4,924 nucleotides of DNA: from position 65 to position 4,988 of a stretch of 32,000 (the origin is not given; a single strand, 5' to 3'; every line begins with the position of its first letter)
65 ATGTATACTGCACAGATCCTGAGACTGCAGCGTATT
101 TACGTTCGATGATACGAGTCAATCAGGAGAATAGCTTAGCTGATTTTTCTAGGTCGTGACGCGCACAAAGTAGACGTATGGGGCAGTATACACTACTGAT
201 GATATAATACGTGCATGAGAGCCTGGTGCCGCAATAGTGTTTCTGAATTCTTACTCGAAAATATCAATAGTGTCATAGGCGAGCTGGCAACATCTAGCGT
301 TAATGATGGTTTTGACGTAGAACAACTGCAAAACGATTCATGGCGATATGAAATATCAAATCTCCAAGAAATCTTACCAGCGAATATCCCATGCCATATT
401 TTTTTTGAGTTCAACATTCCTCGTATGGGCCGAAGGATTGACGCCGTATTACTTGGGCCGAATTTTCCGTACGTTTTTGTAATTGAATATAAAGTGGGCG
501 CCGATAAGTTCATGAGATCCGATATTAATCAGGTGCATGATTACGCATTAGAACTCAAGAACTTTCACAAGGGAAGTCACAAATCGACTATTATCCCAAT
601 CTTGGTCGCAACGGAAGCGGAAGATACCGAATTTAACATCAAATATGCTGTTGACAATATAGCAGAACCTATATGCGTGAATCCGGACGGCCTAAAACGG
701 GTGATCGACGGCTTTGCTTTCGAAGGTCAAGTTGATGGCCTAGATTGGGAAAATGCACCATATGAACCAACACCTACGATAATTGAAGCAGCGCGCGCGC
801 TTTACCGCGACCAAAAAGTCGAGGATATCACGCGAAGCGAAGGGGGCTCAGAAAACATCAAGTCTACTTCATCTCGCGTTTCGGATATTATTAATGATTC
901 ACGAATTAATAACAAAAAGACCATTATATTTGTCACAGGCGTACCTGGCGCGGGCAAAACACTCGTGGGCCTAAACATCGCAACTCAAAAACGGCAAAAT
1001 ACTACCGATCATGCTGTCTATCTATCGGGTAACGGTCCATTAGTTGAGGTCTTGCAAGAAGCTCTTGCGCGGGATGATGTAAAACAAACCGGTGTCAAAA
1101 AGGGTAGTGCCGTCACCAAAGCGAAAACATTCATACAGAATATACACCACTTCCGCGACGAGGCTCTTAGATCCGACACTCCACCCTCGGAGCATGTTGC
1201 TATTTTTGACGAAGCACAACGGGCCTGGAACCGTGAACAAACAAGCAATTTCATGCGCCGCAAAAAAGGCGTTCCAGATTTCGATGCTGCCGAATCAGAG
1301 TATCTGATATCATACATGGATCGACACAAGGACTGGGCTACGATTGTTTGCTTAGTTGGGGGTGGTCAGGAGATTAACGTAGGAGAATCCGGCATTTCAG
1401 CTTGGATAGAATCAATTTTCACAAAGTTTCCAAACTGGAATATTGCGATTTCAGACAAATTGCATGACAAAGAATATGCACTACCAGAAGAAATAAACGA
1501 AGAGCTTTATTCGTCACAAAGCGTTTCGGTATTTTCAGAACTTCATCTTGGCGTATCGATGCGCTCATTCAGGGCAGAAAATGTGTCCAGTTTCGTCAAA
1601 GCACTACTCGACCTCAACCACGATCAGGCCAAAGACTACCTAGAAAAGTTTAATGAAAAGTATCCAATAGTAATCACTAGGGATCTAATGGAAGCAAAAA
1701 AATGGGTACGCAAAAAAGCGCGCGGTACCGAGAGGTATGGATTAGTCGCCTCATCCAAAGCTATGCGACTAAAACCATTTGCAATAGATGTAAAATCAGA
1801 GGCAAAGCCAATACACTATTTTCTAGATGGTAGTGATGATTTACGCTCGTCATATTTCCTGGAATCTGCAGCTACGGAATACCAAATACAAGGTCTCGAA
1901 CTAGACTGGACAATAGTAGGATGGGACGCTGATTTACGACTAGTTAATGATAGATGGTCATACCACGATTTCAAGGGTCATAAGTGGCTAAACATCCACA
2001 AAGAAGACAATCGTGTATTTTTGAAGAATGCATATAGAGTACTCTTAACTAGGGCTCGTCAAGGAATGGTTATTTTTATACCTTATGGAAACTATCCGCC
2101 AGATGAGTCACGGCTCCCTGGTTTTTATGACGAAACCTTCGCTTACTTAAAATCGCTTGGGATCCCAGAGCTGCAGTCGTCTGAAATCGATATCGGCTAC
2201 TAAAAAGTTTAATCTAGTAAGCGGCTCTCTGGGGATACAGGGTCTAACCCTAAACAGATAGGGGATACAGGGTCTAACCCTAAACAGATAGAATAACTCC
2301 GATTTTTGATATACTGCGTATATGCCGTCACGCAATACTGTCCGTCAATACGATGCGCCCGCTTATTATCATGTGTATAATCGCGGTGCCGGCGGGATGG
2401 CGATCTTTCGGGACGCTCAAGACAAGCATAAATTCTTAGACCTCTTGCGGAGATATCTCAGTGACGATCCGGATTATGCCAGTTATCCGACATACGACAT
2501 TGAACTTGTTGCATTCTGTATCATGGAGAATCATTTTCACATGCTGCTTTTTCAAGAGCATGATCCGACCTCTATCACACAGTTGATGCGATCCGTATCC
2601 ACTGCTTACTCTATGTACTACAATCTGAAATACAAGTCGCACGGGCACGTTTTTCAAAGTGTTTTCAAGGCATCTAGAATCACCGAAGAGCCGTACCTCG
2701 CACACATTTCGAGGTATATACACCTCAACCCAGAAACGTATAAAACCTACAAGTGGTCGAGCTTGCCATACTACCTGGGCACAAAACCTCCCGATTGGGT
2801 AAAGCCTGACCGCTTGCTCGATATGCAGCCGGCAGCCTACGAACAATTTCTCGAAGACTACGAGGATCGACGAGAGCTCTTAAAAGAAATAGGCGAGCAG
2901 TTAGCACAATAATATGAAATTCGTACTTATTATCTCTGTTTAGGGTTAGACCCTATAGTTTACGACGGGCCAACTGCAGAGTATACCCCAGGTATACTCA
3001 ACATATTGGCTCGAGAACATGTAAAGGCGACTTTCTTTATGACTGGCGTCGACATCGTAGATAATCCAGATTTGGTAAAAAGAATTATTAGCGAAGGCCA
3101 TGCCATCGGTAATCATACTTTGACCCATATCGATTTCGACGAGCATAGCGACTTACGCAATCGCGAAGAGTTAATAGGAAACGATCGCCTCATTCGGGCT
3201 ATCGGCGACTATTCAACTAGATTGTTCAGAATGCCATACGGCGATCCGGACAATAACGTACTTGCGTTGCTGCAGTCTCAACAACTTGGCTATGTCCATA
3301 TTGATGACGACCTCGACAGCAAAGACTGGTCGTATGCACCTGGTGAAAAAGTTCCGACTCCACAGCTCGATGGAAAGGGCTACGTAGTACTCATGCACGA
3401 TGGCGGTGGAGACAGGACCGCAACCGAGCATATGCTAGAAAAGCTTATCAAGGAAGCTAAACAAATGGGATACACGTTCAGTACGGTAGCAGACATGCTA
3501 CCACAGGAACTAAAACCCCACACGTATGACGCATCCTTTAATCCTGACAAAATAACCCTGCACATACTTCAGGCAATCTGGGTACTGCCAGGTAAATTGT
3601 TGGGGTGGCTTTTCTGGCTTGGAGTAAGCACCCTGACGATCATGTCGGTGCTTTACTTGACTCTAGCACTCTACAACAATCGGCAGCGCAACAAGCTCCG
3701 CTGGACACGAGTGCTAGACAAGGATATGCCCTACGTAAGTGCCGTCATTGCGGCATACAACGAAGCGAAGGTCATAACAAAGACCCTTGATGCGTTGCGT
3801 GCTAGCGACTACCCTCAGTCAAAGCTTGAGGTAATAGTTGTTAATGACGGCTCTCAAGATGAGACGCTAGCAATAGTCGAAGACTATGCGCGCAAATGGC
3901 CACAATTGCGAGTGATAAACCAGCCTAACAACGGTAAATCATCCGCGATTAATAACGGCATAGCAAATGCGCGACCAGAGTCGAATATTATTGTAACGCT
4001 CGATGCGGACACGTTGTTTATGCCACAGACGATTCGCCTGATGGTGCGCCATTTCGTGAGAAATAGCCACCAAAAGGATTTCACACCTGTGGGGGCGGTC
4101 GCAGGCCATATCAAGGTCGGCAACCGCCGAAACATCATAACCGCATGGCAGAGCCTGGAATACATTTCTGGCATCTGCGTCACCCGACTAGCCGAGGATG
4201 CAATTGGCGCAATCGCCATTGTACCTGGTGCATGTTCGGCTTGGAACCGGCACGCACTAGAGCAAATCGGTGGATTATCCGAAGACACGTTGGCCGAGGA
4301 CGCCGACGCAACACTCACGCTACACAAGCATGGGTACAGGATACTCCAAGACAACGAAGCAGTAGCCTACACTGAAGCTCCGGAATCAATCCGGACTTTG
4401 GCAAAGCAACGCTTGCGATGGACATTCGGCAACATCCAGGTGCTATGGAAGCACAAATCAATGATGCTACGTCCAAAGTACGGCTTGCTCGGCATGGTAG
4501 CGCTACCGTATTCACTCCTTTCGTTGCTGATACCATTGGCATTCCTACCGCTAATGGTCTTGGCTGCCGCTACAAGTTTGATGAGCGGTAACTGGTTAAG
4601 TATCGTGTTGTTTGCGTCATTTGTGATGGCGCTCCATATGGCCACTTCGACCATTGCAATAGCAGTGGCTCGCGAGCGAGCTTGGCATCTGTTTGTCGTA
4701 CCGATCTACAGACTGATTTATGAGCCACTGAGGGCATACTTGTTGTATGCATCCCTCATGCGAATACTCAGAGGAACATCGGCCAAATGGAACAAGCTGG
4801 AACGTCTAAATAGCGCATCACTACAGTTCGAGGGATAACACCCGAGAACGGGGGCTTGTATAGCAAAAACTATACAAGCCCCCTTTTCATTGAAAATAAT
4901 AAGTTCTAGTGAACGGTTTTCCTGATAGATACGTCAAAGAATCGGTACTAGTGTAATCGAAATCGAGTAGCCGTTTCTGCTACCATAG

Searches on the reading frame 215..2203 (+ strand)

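Call 18: search_protein_families(library=pfam, proteins=[window:215-2203:+], max_evalue=0.001)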
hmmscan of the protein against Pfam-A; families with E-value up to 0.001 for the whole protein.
window:215-2203:+ (662 aa): 2 families
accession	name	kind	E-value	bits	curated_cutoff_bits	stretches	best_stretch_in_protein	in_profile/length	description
PF09848.15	SLFN-g3_helicase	-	8e-78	262.6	24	1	235-623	1-353/354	Schlafen group 3, DNA/RNA helicase domain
PF13401.12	AAA_22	-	1.5e-05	25.8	27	1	234-340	4-97/130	AAA domain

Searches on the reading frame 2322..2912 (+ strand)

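Call 18: search_protein_families(library=pfam, proteins=[window:2322-2912:+], max_evalue=0.001)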
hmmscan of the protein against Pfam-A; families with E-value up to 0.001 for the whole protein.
window:2322-2912:+ (196 aa): 1 family
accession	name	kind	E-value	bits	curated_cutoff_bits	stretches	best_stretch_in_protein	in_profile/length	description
PF01797.21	Y1_Tnp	-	3.7e-09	37.2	23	1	57-134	38-119/121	Transposase IS200 like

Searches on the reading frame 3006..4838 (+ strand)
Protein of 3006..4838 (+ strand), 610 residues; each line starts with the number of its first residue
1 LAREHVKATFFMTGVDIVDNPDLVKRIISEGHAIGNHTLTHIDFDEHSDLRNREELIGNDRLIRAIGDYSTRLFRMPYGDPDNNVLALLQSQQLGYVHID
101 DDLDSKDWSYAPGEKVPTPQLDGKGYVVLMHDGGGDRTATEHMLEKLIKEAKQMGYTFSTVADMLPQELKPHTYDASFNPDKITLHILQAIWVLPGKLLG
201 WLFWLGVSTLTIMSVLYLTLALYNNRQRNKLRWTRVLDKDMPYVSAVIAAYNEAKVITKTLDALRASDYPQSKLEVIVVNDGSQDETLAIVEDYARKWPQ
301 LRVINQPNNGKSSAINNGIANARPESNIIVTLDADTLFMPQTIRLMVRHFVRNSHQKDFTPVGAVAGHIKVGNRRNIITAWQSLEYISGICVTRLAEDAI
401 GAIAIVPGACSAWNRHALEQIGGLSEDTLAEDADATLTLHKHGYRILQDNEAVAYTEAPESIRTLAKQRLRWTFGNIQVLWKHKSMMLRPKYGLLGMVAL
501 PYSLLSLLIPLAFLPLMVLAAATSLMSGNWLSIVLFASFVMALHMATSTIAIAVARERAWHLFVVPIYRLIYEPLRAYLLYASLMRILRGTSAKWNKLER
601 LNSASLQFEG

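Call 18: search_protein_families(library=pfam, proteins=[window:3006-4838:+], max_evalue=0.001)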
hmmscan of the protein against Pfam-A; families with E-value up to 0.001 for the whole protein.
window:3006-4838:+ (610 aa): 8 families
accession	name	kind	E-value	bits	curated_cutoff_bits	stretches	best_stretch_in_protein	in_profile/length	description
PF13641.12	Glyco_tranf_2_3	-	1.6e-33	117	27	1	242-475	1-230/230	Glycosyltransferase like family 2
PF00535.33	Glycos_transf_2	-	8.2e-31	107.6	23.3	1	245-355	1-108/168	Glycosyl transferase family 2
PF13632.12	Glyco_trans_2_3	-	8.3e-23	81.7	27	1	328-523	1-177/198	Glycosyl transferase family group 2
PF01522.26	Polysacc_deac_1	-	1.3e-21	77.2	23.1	1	2-94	29-121/124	Polysaccharide deacetylase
PF13506.12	Glyco_transf_21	-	1.2e-13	51.4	21.7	1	309-472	16-172/174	Glycosyl transferase family 21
PF03142.21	Chitin_synth_2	-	3.3e-07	29.8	27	0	327-419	203-290/527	Chitin synthase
PF10111.15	Glyco_tranf_2_2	-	1.7e-05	24.9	27.3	1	246-427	2-184/276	Glycosyltransferase like family 2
PF03552.20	Cellulose_synt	-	0.00038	19.5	24.7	0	427-553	420-550/722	Cellulose synthase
